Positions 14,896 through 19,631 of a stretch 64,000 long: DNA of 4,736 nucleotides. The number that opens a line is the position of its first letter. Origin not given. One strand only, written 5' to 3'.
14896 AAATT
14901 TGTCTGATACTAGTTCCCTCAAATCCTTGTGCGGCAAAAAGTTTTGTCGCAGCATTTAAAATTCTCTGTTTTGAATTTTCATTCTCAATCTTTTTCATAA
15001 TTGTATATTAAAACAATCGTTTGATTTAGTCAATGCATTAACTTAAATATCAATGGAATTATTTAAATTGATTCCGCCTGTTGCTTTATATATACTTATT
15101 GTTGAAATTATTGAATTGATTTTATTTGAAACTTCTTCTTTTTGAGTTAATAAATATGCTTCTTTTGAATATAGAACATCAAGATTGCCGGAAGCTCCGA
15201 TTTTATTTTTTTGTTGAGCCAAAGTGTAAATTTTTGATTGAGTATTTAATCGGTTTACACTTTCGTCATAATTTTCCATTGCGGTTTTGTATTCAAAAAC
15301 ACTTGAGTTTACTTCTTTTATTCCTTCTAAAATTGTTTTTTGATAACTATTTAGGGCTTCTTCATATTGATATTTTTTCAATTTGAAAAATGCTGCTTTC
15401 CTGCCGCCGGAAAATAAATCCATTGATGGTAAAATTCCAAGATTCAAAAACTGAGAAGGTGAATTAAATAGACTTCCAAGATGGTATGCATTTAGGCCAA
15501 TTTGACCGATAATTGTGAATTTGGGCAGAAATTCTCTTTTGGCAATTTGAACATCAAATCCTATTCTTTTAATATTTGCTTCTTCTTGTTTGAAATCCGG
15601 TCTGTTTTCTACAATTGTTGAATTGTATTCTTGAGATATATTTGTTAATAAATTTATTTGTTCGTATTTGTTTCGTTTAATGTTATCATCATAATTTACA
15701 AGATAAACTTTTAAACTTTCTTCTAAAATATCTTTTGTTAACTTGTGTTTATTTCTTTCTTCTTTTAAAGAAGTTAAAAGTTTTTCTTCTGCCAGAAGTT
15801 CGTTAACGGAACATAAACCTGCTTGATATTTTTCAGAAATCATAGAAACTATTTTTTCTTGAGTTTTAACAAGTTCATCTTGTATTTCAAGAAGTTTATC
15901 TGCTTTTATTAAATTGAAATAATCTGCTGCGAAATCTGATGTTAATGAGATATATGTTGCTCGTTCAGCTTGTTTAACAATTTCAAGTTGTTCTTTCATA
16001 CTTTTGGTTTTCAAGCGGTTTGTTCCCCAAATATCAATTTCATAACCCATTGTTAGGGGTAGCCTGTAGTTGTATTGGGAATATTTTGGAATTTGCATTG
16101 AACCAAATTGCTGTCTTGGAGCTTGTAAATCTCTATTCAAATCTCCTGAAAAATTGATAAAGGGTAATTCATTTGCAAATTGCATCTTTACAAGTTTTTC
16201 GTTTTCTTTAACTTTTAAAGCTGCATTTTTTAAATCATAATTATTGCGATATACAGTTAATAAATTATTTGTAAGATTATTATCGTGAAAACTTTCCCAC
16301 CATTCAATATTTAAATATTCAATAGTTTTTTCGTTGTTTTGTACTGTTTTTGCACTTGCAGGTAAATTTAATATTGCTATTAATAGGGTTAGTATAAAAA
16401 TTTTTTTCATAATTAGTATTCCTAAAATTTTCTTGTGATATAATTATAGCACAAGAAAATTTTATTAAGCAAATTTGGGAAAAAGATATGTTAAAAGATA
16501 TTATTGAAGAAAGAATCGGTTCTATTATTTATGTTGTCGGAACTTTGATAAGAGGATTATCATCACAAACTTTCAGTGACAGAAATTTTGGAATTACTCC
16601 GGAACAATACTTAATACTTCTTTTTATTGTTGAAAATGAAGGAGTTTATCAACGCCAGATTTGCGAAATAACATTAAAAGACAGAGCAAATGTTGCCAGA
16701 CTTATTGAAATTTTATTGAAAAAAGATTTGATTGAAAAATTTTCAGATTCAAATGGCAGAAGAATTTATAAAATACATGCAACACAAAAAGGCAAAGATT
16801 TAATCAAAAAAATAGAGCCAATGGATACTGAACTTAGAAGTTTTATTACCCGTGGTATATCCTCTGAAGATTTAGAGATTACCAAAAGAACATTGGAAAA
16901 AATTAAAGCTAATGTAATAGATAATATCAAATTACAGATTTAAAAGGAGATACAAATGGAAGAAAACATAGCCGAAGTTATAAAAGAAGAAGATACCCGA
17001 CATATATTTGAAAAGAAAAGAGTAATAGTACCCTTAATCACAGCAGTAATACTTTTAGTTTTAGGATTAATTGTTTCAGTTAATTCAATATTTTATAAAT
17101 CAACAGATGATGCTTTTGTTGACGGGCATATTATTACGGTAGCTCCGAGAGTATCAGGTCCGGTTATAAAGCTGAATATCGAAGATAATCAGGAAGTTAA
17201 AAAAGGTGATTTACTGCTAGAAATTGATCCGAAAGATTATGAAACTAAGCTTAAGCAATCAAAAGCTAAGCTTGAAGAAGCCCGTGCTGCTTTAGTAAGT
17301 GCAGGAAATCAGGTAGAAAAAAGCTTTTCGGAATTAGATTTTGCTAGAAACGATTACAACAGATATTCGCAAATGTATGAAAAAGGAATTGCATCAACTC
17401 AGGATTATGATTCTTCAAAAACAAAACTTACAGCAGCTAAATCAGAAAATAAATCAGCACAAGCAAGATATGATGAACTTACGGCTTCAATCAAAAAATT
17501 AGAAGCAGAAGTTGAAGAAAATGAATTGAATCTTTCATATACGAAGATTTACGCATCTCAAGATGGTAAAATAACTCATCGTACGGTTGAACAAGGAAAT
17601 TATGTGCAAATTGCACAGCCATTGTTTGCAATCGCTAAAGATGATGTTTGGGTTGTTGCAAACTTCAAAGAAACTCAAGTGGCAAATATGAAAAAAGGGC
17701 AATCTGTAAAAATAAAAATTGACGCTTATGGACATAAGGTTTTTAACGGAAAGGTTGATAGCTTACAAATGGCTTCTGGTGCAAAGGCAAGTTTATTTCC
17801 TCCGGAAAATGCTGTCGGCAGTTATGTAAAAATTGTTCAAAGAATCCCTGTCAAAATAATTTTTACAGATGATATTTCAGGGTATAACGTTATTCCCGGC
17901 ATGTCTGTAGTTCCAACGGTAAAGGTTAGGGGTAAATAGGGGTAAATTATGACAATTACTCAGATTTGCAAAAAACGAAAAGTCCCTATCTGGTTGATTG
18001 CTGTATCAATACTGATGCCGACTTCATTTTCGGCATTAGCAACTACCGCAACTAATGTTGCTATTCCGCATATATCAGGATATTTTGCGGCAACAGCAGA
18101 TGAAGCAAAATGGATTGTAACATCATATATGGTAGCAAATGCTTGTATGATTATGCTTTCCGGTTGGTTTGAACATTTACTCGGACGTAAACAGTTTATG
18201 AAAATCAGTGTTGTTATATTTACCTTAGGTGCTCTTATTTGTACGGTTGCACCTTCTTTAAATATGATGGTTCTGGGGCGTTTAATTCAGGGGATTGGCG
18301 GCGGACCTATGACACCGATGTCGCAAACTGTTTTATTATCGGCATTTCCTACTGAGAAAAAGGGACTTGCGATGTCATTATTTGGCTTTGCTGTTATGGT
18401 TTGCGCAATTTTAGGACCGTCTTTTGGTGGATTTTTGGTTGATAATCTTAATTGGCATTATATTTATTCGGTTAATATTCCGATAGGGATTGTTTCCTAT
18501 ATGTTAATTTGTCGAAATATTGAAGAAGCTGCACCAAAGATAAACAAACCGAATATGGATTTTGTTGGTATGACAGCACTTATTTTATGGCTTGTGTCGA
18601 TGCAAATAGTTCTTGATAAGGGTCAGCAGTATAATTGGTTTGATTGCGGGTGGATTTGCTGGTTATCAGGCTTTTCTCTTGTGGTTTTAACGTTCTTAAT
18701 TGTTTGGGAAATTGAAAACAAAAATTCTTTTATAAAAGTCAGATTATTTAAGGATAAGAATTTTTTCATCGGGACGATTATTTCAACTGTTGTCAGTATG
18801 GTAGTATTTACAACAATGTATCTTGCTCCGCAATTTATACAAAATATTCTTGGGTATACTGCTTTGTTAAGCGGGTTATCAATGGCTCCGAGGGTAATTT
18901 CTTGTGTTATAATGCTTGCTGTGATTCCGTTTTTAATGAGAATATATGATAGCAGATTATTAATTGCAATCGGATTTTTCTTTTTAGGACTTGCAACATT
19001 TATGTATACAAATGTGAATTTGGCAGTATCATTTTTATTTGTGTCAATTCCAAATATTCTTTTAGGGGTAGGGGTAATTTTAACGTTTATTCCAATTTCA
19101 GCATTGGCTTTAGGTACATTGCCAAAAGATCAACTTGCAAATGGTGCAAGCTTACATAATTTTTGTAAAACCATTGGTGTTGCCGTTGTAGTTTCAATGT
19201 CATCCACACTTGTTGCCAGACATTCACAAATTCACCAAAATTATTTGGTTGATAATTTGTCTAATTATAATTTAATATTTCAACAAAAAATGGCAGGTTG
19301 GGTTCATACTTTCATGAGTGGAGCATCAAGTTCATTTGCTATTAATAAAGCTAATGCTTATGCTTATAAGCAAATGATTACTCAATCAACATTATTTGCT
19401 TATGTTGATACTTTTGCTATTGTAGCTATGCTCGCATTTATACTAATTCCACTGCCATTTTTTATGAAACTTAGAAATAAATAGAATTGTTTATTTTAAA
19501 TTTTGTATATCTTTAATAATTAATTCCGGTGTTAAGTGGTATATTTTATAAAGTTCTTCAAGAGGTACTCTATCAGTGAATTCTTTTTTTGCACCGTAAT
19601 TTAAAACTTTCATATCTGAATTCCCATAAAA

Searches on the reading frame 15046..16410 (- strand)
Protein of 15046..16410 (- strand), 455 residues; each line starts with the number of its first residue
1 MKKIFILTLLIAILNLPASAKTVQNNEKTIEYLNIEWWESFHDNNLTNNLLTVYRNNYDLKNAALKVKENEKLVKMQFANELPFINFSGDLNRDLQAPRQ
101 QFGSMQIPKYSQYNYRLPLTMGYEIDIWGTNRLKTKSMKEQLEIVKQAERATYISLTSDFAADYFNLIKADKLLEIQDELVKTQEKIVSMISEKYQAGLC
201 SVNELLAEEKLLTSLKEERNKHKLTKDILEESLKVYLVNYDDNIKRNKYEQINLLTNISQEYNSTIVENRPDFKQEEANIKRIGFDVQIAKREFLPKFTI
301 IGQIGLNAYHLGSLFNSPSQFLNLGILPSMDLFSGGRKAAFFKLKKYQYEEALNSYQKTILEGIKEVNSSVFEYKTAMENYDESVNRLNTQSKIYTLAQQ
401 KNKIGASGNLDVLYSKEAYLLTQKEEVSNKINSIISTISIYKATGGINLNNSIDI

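Call 68: search_protein_families(library=pfam, proteins=[window:15046-16410:-], max_evalue=0.00001)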
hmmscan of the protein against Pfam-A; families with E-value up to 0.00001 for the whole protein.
window:15046-16410:- (455 aa): 1 family
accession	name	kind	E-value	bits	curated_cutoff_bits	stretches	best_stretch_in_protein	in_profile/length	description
PF02321.23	OEP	-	1.9e-31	109.8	22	2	265-445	7-187/187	Outer membrane efflux protein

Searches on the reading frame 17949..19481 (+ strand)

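Call 68: search_protein_families(library=pfam, proteins=[window:17949-19481:+], max_evalue=0.00001)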
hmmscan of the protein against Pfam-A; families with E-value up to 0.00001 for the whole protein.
window:17949-19481:+ (511 aa): 2 families
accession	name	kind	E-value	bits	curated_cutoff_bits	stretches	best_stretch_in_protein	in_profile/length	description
PF07690.21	MFS_1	-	1.5e-46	159.4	33.4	1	26-413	6-345/347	Major Facilitator Superfamily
PF00083.30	Sugar_tr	-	9.1e-10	38.4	22.3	1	45-187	40-188/452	Sugar (and other) transporter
